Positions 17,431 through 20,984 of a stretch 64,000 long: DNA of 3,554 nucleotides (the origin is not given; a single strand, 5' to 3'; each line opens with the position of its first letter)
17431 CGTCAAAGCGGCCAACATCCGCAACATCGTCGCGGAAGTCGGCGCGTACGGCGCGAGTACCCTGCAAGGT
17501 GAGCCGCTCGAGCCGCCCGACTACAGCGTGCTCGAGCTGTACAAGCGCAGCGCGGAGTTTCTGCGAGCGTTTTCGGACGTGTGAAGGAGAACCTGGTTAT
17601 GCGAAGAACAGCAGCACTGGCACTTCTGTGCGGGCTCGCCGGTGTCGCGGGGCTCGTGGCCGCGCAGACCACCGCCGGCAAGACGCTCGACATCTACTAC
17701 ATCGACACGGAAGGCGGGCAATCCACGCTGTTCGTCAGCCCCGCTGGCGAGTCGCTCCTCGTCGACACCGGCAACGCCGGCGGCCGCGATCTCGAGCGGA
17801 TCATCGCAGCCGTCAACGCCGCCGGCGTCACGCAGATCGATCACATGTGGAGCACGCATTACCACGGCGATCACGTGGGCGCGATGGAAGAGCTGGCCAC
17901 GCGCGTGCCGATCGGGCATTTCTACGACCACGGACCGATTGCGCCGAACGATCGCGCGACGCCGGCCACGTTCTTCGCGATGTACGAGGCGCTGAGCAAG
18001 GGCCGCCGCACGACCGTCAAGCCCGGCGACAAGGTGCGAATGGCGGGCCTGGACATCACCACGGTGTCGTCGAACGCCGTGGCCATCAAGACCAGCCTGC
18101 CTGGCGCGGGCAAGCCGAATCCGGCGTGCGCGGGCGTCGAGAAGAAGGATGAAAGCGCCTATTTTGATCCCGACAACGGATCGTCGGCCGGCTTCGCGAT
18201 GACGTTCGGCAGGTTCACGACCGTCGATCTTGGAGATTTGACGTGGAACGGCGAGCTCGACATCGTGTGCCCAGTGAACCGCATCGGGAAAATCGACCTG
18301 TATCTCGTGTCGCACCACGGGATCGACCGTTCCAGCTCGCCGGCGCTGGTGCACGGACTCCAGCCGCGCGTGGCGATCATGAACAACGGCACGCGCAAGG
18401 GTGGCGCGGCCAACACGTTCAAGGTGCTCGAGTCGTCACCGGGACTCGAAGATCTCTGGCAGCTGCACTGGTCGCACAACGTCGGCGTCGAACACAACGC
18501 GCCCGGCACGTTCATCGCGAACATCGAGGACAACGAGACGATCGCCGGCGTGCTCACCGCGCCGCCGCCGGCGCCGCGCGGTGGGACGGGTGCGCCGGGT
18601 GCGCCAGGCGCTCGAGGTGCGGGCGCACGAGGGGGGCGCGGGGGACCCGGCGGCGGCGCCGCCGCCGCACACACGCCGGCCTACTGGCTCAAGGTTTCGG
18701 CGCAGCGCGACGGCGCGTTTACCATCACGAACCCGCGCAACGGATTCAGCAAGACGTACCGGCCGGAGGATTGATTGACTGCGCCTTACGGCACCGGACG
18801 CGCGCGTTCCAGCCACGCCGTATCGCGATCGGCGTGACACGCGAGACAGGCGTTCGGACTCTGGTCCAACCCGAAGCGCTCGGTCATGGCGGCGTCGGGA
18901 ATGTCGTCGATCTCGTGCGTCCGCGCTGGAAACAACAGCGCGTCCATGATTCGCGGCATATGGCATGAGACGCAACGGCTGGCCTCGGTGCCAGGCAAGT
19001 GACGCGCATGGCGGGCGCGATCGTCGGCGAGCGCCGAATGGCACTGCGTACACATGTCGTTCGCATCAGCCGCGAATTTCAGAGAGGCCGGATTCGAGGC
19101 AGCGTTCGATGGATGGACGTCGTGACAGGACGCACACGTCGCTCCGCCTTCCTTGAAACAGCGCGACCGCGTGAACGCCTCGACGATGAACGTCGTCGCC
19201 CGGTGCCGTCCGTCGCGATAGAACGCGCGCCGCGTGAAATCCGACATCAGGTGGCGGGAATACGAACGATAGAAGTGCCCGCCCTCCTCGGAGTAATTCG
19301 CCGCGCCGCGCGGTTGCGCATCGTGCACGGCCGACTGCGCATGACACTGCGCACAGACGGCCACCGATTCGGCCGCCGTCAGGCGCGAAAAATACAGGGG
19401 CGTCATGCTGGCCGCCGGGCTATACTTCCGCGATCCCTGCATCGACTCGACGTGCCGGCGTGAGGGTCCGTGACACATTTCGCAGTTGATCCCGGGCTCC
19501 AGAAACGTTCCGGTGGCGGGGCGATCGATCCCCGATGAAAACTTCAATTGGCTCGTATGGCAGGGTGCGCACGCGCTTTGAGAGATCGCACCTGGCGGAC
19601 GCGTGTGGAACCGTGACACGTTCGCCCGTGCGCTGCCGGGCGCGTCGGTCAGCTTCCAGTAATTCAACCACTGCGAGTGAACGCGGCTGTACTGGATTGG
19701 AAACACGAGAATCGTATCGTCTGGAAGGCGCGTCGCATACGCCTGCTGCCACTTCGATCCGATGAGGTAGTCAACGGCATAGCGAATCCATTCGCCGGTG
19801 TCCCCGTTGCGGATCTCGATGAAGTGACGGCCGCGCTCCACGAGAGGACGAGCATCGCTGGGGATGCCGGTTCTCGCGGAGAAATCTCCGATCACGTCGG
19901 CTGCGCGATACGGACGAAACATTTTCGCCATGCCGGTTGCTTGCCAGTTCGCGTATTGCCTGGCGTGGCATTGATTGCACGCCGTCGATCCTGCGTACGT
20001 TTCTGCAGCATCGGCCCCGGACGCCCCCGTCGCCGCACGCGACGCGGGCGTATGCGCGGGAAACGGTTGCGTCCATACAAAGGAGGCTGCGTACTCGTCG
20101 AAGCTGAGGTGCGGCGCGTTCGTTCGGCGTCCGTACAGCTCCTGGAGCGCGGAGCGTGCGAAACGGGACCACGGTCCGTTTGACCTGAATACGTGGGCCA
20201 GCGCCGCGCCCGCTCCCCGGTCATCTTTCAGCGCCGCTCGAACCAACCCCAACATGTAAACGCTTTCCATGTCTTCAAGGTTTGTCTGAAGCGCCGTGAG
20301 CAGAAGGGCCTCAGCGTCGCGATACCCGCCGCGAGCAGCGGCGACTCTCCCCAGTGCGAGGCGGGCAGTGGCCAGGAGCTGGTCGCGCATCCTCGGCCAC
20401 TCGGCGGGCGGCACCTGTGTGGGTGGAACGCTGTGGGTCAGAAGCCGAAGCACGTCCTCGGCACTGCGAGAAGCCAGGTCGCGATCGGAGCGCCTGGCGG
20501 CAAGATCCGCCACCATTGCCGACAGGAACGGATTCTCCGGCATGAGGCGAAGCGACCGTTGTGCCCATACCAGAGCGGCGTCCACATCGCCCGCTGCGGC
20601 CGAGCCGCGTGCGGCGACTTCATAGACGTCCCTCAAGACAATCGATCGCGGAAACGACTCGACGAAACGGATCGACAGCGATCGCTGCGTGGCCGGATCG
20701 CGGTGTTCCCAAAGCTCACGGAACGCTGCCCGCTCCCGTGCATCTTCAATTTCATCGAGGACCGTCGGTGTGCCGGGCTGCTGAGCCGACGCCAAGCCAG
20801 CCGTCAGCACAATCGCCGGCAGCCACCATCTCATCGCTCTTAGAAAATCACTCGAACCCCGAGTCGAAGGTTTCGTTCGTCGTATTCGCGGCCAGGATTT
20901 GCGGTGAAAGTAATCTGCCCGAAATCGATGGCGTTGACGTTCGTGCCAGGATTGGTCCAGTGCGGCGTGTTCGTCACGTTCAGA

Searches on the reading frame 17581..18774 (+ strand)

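Call 11: search_protein_families(library=pfam, proteins=[window:17581-18774:+])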
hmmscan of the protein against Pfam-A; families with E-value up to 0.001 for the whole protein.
window:17581-18774:+ (397 aa): 2 families
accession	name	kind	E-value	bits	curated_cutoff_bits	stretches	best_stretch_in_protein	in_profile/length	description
PF00753.33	Lactamase_B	-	4.7e-11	43.4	22.7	1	44-118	3-76/196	Metallo-beta-lactamase superfamily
PF23023.1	Anti-Pycsar_Apyc1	-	0.00059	19.8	50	1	52-109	25-77/250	Anti-Pycsar protein Apyc1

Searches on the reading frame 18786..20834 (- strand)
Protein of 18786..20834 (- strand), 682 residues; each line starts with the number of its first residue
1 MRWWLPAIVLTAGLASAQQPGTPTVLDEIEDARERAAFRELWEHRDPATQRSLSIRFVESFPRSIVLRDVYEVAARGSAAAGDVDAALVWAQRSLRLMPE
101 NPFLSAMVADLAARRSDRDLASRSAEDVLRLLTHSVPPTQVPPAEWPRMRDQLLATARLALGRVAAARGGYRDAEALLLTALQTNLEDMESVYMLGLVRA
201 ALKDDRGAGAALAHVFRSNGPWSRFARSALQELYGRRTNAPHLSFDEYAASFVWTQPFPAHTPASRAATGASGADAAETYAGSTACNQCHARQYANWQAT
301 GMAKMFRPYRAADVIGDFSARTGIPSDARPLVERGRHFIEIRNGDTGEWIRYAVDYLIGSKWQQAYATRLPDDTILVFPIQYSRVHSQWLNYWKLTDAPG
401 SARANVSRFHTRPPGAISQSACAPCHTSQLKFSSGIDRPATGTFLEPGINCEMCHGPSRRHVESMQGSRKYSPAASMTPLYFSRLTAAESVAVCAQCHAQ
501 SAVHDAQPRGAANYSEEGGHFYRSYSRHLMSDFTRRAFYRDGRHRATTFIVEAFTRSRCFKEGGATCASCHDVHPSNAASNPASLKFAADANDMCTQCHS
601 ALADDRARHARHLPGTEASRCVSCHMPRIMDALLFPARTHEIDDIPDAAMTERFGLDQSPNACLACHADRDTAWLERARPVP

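Call 11: search_protein_families(library=pfam, proteins=[window:18786-20834:-])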
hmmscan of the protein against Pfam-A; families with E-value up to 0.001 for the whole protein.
window:18786-20834:- (682 aa): 6 families
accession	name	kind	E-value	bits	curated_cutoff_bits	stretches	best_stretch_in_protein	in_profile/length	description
PF22113.1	Mtrc-MtrF_II-IV_dom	-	7.9e-10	39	30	2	592-673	6-94/176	Outer membrane cytochrome MtrC/MtrF-like, domains II/IV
PF09699.15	Paired_CXXCH_1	-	1.7e-09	37.6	20.6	1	562-602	6-39/41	Doubled CXXCH motif (Paired_CXXCH_1)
PF14522.11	Cytochrome_C7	-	8.4e-08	32.4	24.8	0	559-625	8-66/67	Cytochrome c7 and related cytochrome c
PF13435.11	Cytochrome_C554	-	2.2e-07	32.2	20.8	0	417-456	46-84/84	Cytochrome c554 and c-prime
PF14537.11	Cytochrom_c3_2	-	8.9e-06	26.5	25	0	562-626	4-65/79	Cytochrome c3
PF17874.7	TPR_MalT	-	0.00019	21.3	45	1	67-191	161-275/336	MalT-like TPR region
